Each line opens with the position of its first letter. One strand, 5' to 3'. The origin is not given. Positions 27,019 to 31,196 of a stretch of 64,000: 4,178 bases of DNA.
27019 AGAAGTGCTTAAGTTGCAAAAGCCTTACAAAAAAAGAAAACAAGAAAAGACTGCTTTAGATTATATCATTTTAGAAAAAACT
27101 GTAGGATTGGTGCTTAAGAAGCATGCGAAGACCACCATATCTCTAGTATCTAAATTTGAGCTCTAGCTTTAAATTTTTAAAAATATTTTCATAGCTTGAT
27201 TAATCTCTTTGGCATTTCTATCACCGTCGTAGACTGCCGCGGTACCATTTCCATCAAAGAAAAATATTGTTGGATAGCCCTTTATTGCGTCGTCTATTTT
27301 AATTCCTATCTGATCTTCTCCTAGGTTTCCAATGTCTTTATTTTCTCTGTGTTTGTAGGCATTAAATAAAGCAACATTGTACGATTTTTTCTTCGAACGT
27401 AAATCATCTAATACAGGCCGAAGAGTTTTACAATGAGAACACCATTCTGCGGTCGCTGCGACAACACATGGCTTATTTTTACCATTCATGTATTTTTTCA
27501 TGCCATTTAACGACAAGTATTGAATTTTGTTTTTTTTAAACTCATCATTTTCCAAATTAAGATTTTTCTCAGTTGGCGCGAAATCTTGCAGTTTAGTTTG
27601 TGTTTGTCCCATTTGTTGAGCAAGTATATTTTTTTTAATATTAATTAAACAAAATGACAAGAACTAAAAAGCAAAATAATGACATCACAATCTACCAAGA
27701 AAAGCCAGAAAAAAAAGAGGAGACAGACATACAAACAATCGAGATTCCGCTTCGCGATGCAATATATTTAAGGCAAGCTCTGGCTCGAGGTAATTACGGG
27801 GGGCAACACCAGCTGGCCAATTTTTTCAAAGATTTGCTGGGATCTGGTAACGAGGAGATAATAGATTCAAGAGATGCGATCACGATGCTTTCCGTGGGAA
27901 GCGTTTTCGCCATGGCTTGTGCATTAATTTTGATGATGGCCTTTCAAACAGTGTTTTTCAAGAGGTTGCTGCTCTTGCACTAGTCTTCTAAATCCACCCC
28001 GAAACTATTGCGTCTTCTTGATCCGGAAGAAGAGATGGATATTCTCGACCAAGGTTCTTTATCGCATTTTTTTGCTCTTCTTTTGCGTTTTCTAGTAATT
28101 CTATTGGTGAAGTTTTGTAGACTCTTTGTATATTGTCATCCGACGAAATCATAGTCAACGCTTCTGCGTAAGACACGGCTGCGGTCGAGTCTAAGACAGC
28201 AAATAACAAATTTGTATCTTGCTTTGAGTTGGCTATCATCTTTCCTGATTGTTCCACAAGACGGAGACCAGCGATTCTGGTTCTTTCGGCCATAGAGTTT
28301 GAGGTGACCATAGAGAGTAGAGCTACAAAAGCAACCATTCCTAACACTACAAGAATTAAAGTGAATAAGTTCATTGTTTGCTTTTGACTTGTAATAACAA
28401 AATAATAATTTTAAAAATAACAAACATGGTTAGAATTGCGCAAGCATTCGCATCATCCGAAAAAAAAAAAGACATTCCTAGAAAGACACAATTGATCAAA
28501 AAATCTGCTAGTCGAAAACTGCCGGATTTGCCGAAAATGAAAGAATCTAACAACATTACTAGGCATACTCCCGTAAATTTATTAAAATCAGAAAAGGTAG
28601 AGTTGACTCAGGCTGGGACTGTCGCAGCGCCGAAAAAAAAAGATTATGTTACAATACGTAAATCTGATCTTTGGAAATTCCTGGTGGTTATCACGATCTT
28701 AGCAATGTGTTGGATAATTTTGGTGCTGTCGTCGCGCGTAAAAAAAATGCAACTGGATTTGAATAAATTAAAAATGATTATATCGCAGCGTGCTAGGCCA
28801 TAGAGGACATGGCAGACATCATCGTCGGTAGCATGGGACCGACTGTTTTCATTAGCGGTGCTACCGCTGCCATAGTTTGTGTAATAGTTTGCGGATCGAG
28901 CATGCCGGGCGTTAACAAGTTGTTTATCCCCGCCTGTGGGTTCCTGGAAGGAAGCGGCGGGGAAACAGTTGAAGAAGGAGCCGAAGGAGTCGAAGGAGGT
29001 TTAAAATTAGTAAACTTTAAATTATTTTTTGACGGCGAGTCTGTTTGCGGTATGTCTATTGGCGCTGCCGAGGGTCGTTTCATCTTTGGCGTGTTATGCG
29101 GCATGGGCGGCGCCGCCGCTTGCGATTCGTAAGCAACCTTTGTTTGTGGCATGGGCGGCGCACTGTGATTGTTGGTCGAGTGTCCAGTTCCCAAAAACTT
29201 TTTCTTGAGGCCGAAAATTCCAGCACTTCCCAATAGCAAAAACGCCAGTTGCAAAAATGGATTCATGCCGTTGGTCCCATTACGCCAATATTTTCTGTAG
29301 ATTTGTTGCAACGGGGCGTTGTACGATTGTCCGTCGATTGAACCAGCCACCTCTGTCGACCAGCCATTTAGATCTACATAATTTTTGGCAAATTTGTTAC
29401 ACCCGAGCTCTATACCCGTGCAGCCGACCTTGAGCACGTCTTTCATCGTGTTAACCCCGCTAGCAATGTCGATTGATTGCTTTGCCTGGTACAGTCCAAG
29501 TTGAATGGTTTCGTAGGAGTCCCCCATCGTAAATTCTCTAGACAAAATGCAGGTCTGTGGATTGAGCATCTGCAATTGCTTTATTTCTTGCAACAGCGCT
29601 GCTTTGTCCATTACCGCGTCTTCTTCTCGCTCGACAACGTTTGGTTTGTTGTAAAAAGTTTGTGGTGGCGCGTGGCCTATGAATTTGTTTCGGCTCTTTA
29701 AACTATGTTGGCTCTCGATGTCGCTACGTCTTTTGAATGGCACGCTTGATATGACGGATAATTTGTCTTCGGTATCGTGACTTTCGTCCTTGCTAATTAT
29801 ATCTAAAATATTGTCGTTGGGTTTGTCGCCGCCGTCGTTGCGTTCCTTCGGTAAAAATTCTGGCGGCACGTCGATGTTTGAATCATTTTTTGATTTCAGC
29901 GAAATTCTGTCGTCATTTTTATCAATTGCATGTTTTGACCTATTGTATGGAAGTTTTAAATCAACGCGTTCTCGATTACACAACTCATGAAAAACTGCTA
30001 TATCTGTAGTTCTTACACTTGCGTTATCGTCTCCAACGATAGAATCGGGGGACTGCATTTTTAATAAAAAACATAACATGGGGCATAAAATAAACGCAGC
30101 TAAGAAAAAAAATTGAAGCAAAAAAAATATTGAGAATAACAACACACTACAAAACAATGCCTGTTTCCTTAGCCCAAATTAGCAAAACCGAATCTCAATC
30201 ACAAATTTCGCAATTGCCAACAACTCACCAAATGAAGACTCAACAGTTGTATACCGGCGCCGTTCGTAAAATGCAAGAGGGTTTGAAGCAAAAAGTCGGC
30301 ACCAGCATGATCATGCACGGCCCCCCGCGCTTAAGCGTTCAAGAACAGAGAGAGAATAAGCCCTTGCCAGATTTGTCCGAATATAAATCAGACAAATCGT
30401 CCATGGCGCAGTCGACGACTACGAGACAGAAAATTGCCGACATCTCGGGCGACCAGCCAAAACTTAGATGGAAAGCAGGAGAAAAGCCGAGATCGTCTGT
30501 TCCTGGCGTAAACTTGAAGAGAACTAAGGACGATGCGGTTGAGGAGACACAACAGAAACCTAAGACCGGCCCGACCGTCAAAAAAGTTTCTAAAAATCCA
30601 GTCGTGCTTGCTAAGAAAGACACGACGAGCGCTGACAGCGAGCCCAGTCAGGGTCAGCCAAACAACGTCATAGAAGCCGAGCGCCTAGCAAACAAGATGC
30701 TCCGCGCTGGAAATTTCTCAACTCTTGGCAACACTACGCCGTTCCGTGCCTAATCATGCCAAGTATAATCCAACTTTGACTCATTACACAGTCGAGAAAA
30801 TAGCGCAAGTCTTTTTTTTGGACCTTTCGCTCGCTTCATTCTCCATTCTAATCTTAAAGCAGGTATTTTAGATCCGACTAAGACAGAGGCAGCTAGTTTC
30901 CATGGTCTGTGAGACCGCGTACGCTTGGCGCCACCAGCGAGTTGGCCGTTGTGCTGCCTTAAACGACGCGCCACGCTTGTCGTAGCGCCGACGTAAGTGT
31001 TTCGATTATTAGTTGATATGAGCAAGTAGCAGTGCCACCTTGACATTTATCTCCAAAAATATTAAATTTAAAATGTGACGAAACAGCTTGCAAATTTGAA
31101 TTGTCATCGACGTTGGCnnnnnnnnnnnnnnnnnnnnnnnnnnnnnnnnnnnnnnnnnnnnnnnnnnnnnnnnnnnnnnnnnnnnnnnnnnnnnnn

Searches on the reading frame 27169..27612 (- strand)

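Call 60: search_protein_families(library=pfam, proteins=[window:27169-27612:-], max_evalue=0.001)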
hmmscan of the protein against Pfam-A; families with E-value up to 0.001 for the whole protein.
window:27169-27612:- (147 aa): 3 families
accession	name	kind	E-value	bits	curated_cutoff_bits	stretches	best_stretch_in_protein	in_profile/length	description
PF00085.26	Thioredoxin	-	1.7e-12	47.7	23.5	1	39-142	11-102/103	Thioredoxin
PF13098.12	Thioredoxin_2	-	2.4e-08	34.7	27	1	44-140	3-103/104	Thioredoxin-like domain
PF13899.12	Thioredoxin_7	-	8.2e-05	23.1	27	1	35-120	6-82/83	Thioredoxin-like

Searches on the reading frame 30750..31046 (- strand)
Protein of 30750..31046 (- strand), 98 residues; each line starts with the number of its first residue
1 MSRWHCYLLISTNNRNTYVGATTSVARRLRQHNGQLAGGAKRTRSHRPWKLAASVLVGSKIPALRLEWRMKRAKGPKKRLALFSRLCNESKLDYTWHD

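Call 3: search_protein_families(library=pfam, proteins=[window:30750-31046:-], max_evalue=1)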
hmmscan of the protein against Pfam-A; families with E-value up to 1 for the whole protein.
window:30750-31046:- (98 aa): 2 families
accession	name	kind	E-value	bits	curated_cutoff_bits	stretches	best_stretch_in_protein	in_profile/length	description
PF01541.30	GIY-YIG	-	1.5e-16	60.9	22.6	1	4-78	2-76/78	GIY-YIG catalytic domain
PF17511.7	Mobilization_B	-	0.048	14.5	27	1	18-66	59-110/136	Mobilization protein B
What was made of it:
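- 30750..31046 (-): GIY-YIG nuclease gene, 98 aa and catalytic domain only, divergent from the RBR gene. Pfam GIY-YIG, 60.9 bits (call 3).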
